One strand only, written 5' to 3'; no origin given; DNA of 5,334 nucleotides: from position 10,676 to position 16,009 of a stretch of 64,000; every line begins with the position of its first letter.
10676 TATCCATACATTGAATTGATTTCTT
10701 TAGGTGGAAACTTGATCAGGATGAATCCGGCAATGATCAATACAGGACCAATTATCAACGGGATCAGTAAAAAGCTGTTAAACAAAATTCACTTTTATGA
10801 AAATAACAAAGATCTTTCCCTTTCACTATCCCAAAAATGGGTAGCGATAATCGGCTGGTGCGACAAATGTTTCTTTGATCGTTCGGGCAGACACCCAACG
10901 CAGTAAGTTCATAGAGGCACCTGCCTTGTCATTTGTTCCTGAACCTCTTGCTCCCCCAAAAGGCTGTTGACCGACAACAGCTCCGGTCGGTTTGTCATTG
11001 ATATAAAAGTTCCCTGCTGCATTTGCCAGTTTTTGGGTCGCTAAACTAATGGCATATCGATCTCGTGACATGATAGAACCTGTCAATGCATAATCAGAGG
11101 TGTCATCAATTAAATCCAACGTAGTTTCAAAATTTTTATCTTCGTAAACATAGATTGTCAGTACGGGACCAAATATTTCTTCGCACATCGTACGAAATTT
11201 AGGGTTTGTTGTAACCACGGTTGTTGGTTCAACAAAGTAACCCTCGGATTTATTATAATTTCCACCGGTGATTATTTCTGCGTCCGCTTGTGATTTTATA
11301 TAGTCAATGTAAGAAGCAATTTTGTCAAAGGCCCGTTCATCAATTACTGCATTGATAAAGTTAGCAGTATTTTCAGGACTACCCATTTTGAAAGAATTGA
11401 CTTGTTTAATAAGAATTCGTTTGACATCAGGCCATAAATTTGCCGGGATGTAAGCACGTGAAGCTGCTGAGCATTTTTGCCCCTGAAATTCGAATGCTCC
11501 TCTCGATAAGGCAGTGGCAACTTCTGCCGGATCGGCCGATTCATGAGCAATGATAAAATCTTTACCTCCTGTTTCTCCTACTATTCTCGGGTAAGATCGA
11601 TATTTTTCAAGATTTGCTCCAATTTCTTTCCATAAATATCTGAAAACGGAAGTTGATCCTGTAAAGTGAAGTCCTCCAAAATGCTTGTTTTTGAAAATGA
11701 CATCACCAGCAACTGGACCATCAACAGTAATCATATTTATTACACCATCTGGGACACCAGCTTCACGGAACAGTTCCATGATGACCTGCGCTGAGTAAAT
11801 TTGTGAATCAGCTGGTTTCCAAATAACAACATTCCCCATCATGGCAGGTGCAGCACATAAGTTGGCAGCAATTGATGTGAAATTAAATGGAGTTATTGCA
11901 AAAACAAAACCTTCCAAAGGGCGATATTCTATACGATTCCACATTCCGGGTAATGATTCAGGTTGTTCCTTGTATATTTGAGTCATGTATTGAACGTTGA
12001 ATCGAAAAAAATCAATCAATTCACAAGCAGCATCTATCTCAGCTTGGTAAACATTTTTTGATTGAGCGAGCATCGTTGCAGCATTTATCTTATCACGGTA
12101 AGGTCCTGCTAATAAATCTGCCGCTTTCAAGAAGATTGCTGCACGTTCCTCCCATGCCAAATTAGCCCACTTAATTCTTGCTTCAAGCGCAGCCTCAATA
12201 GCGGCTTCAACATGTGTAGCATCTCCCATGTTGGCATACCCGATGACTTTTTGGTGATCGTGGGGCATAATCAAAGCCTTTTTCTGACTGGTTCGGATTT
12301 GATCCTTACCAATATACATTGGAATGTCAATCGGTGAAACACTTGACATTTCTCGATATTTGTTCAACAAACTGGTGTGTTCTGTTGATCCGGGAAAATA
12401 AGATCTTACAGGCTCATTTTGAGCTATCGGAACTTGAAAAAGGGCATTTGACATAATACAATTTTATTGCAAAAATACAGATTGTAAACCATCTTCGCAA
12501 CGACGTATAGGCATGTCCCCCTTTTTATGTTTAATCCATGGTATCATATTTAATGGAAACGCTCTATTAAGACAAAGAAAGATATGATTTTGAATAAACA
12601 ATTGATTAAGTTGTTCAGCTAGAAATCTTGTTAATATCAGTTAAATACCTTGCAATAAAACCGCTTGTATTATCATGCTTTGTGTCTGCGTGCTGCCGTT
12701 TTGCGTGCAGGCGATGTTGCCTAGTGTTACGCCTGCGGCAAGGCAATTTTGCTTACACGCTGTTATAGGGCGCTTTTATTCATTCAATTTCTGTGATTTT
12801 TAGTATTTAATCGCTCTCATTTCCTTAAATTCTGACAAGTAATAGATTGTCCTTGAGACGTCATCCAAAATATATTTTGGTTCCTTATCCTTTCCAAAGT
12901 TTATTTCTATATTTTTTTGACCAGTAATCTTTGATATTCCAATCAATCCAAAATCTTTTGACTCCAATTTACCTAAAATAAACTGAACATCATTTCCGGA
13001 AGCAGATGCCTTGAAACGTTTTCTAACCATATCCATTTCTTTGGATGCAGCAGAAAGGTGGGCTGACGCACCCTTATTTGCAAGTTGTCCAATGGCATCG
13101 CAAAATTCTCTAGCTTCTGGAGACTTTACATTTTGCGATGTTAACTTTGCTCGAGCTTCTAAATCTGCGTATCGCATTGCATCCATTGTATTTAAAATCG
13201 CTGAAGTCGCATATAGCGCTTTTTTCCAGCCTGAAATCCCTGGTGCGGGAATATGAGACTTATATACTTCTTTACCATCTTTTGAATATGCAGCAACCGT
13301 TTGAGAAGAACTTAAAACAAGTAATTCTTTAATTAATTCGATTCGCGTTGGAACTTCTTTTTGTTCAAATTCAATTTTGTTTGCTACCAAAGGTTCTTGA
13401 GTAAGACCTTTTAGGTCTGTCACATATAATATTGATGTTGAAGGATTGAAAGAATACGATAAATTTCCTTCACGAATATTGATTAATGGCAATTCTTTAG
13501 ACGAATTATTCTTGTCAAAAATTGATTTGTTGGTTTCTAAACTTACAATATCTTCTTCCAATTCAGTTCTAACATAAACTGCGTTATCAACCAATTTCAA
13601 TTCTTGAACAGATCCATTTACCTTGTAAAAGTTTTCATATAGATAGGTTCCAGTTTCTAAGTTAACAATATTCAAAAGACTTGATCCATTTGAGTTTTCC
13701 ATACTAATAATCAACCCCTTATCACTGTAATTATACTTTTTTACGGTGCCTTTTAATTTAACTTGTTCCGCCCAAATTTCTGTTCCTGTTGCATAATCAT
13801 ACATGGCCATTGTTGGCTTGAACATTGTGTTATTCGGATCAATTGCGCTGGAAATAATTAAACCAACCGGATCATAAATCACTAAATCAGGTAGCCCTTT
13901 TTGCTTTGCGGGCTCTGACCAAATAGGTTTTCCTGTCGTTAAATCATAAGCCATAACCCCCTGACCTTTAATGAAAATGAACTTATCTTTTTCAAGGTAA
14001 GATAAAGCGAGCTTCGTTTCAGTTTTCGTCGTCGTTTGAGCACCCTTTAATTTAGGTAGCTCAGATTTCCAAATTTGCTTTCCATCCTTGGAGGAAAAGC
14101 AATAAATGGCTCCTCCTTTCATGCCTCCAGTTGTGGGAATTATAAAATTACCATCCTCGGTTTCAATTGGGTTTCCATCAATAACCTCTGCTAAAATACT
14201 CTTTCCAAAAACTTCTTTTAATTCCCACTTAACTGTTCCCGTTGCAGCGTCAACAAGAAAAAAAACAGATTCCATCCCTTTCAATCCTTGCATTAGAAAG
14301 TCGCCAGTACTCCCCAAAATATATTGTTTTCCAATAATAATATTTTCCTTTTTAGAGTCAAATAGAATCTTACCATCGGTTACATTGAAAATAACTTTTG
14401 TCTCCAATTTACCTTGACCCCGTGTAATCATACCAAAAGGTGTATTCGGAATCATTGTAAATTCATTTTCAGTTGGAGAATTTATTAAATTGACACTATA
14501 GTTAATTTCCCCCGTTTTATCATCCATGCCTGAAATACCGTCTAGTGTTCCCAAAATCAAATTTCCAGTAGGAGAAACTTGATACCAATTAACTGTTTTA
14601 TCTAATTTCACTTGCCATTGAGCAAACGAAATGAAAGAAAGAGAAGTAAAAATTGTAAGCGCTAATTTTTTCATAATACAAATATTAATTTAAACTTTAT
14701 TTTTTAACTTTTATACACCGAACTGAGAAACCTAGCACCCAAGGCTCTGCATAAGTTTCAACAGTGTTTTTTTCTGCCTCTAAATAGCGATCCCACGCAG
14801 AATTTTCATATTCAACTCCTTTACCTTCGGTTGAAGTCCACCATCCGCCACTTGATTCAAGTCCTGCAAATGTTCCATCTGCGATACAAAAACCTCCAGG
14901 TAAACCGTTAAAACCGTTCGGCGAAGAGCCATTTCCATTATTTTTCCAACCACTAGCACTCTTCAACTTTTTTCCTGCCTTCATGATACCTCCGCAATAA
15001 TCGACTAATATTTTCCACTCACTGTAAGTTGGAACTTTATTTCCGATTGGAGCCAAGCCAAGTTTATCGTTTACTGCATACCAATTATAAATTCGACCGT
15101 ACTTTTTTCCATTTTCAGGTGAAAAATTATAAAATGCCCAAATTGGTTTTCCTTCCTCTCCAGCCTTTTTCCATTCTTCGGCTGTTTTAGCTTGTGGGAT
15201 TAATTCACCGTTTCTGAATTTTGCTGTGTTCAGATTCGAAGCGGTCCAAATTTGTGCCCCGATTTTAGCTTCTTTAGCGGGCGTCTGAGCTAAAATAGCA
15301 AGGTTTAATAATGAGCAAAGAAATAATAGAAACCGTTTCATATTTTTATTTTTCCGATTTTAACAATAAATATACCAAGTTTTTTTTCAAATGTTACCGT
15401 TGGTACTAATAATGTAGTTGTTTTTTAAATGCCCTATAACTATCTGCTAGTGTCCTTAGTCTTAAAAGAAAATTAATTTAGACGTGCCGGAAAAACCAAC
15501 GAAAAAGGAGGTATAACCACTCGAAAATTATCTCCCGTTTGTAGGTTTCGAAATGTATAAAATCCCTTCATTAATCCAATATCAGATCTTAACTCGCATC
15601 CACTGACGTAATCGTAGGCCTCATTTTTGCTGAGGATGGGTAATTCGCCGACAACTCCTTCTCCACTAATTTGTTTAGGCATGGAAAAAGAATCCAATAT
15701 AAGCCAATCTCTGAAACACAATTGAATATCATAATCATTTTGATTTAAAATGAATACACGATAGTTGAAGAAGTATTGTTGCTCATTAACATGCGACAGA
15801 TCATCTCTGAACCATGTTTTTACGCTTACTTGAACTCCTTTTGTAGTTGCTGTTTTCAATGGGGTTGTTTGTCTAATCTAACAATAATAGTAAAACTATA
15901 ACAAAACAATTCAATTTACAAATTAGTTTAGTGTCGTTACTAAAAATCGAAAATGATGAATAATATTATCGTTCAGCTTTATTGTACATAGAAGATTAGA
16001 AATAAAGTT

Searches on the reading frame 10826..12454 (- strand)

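Call 41: search_protein_families(library=pfam, proteins=[window:10826-12454:-], max_evalue=0.0001)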
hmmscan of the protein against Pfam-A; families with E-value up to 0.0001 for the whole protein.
window:10826-12454:- (542 aa): 1 family
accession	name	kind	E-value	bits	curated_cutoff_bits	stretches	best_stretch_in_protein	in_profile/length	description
PF00171.27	Aldedh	-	2.2e-99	333.5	23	1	57-520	7-455/461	Aldehyde dehydrogenase family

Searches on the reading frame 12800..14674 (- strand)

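Call 41: search_protein_families(library=pfam, proteins=[window:12800-14674:-], max_evalue=0.0001)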
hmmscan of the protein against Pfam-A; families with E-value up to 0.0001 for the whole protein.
window:12800-14674:- (624 aa): 1 family
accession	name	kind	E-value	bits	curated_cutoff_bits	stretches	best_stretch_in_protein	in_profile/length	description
PF13360.13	PQQ_2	-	2e-09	37.9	27.6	1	140-302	87-232/233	Outer membrane protein assembly factor BamB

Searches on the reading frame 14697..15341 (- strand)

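Call 42: search_protein_families(library=pfam, proteins=[window:14697-15341:-], max_evalue=0.0001)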
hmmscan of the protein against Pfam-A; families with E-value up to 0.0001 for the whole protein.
window:14697-15341:- (214 aa): 1 family
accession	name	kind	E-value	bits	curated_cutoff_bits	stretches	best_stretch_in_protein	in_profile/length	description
PF09603.15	Fib_succ_major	-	1.5e-32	113.8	33.9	1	26-211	2-187/187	Fibrobacter succinogenes major domain (Fib_succ_major)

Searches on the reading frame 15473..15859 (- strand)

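Call 42: search_protein_families(library=pfam, proteins=[window:15473-15859:-], max_evalue=0.0001)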
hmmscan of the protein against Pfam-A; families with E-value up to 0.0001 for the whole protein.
window:15473-15859:- (128 aa): 1 family
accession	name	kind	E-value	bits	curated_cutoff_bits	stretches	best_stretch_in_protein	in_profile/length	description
PF04379.20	DUF525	-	3.9e-24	85.1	27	1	22-104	4-86/87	ApaG domain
